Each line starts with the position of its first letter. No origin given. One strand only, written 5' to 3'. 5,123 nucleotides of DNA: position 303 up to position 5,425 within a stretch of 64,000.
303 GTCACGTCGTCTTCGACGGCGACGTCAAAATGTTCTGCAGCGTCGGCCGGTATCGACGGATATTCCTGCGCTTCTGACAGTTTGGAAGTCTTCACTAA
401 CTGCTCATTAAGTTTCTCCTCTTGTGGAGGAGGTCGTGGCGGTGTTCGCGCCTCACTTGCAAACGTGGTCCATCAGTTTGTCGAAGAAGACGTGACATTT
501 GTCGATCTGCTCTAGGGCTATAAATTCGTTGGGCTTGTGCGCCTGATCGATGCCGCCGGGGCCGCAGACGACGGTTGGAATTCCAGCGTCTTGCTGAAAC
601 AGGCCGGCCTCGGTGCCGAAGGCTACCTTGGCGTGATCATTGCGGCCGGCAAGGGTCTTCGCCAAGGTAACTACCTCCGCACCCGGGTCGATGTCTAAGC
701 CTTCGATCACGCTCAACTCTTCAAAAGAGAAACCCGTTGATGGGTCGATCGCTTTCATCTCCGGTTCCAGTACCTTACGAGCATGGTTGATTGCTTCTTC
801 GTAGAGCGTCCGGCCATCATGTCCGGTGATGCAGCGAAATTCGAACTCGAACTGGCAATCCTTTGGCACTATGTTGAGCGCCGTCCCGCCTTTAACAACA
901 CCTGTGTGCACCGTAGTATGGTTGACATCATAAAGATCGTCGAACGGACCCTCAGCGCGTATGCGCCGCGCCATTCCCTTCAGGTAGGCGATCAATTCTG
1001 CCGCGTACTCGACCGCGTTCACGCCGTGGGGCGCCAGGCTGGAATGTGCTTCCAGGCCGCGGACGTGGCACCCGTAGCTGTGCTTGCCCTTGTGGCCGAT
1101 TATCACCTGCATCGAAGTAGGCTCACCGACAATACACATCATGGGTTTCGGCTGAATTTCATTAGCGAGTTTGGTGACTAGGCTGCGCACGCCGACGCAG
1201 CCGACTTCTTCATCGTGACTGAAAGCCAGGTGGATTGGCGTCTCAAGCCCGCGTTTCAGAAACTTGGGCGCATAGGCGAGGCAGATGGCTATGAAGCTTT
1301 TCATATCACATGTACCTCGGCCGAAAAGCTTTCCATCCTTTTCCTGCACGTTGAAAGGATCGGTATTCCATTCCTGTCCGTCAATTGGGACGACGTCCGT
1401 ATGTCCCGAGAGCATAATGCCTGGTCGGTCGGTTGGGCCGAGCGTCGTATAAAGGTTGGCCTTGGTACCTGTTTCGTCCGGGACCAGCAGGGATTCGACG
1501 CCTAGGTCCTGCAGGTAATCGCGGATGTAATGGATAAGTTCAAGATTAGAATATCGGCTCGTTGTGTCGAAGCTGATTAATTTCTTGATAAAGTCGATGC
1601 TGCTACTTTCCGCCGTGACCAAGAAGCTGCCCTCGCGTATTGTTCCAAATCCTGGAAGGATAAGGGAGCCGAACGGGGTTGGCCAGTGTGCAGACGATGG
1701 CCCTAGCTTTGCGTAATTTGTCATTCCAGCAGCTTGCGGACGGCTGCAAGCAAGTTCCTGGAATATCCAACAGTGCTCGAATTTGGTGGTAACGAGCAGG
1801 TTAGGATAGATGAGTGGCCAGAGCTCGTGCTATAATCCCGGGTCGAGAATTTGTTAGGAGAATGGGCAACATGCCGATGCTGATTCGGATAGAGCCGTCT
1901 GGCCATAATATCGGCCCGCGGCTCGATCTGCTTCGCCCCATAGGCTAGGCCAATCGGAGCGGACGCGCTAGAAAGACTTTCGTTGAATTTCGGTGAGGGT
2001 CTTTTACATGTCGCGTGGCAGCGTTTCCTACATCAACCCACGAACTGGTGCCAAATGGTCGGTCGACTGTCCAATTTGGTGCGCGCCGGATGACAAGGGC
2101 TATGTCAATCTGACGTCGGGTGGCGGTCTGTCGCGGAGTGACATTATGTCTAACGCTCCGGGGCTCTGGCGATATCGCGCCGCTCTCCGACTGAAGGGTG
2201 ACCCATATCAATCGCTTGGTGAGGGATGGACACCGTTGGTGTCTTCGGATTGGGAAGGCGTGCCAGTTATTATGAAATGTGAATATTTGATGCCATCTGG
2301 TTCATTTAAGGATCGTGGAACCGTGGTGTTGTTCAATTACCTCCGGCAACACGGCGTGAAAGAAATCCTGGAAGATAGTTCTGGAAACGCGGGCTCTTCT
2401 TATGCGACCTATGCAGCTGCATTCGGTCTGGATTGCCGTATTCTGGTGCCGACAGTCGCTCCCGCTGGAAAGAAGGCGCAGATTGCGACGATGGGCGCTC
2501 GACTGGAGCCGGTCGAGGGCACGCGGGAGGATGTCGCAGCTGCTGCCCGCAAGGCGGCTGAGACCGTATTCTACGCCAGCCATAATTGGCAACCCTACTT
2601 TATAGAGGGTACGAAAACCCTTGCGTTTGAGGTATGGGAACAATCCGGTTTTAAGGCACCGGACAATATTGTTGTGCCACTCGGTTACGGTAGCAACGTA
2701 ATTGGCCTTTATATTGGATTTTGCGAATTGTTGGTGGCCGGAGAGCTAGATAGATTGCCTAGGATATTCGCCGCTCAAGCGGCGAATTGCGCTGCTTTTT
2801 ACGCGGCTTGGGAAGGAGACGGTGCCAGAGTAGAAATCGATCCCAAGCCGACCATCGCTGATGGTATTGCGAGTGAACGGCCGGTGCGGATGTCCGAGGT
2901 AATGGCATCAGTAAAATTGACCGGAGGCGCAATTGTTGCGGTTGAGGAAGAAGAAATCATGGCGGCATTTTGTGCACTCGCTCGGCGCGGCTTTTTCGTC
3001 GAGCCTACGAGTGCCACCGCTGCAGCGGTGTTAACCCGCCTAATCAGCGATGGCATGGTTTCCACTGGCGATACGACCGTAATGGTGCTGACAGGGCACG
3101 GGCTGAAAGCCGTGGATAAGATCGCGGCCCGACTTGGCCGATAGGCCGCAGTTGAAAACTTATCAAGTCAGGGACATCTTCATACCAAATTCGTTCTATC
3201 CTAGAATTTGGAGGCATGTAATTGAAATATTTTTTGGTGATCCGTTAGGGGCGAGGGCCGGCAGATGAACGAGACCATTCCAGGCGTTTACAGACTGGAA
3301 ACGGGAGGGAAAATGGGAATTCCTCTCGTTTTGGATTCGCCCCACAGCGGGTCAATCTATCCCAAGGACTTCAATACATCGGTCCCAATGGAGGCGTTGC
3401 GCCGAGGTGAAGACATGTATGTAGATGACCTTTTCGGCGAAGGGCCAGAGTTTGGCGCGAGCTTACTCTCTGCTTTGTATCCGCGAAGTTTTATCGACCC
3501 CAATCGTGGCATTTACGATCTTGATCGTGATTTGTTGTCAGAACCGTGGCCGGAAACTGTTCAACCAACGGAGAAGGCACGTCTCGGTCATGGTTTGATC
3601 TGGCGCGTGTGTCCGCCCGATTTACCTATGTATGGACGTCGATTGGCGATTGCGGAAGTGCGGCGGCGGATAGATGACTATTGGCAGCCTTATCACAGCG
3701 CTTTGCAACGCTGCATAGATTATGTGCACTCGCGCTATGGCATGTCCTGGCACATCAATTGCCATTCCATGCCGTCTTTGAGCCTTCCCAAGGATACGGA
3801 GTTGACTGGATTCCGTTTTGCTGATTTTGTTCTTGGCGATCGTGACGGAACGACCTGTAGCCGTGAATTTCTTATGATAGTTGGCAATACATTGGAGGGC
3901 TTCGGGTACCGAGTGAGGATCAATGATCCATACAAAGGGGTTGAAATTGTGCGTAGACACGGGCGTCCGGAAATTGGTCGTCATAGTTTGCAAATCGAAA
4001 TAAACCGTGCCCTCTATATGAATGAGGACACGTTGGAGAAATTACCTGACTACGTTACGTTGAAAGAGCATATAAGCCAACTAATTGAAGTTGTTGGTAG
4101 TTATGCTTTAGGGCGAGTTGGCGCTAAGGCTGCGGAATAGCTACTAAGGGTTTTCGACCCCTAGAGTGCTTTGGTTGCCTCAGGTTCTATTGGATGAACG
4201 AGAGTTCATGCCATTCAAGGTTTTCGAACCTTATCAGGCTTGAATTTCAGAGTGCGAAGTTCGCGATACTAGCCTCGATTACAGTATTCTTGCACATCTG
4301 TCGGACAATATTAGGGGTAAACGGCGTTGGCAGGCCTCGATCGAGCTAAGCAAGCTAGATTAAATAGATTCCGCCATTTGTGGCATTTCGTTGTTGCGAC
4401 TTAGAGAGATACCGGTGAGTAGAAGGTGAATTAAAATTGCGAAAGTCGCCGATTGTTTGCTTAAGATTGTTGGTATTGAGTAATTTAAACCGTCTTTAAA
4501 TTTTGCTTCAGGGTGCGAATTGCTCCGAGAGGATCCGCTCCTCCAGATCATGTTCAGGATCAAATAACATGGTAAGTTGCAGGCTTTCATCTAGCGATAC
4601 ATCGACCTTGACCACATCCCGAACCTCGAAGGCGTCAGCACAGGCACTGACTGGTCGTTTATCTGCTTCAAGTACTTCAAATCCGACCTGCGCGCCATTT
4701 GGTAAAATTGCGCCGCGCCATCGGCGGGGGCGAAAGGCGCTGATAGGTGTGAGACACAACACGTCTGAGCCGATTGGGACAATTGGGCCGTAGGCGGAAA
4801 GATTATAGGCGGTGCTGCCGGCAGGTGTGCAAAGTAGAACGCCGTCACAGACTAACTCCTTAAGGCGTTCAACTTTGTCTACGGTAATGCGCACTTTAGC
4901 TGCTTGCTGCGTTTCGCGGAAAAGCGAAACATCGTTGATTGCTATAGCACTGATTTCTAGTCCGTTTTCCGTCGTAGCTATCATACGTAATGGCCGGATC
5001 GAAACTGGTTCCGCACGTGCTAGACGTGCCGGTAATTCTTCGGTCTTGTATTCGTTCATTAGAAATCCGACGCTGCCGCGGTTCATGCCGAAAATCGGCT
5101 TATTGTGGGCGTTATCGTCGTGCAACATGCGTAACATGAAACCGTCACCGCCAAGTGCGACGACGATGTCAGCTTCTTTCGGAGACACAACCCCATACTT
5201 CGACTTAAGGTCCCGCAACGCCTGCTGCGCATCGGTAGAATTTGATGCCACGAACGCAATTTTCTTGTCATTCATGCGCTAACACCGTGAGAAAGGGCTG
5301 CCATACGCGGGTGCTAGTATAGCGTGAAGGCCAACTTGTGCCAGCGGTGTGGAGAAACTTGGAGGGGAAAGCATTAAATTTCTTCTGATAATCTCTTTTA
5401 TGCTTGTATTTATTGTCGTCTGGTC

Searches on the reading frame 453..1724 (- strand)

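Call 57: search_protein_families(library=pfam, proteins=[window:453-1724:-])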
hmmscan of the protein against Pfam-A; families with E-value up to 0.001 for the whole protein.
window:453-1724:- (423 aa): 2 families
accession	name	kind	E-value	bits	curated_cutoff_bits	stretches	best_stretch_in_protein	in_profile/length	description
PF01546.33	Peptidase_M20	-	1.2e-33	117.2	24.6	1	104-418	1-204/206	Peptidase family M20/M25/M40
PF07687.19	M20_dimer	-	4.2e-17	62.5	21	1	209-320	1-104/107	Peptidase dimerisation domain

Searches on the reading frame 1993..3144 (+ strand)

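Call 57: search_protein_families(library=pfam, proteins=[window:1993-3144:+])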
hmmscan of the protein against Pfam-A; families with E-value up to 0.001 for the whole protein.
window:1993-3144:+ (383 aa): 1 family
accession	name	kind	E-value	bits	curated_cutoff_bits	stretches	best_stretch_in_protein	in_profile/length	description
PF00291.31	PALP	-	8.1e-73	245.8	35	1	74-368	2-295/295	Pyridoxal-phosphate dependent enzyme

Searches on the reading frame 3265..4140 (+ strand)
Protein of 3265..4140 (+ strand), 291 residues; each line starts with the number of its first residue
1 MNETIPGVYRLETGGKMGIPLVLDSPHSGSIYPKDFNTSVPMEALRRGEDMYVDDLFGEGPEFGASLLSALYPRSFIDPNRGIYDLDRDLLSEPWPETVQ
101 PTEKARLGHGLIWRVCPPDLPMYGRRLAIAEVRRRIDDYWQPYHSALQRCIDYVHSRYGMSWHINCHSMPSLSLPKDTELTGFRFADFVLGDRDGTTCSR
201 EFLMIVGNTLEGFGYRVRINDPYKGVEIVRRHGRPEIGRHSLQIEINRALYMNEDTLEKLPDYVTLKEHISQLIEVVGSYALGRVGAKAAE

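Call 57: search_protein_families(library=pfam, proteins=[window:3265-4140:+])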
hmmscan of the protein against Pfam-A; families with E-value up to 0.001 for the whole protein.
window:3265-4140:+ (291 aa): 1 family
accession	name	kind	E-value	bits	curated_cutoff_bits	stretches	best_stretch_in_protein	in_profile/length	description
PF05013.17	FGase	-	1.6e-62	211.9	28.9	1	20-252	2-219/219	N-formylglutamate amidohydrolase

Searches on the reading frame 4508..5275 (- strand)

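Call 57: search_protein_families(library=pfam, proteins=[window:4508-5275:-])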
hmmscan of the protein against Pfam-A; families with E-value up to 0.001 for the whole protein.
window:4508-5275:- (255 aa): 2 families
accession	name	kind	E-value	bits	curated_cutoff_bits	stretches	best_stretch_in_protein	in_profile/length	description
PF20143.4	NAD_kinase_C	-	1e-08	35.4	23.7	1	128-210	17-96/126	ATP-NAD kinase C-terminal domain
PF01513.26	NAD_kinase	-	1.1e-07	32.7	25.5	1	30-80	68-117/130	ATP-NAD kinase N-terminal domain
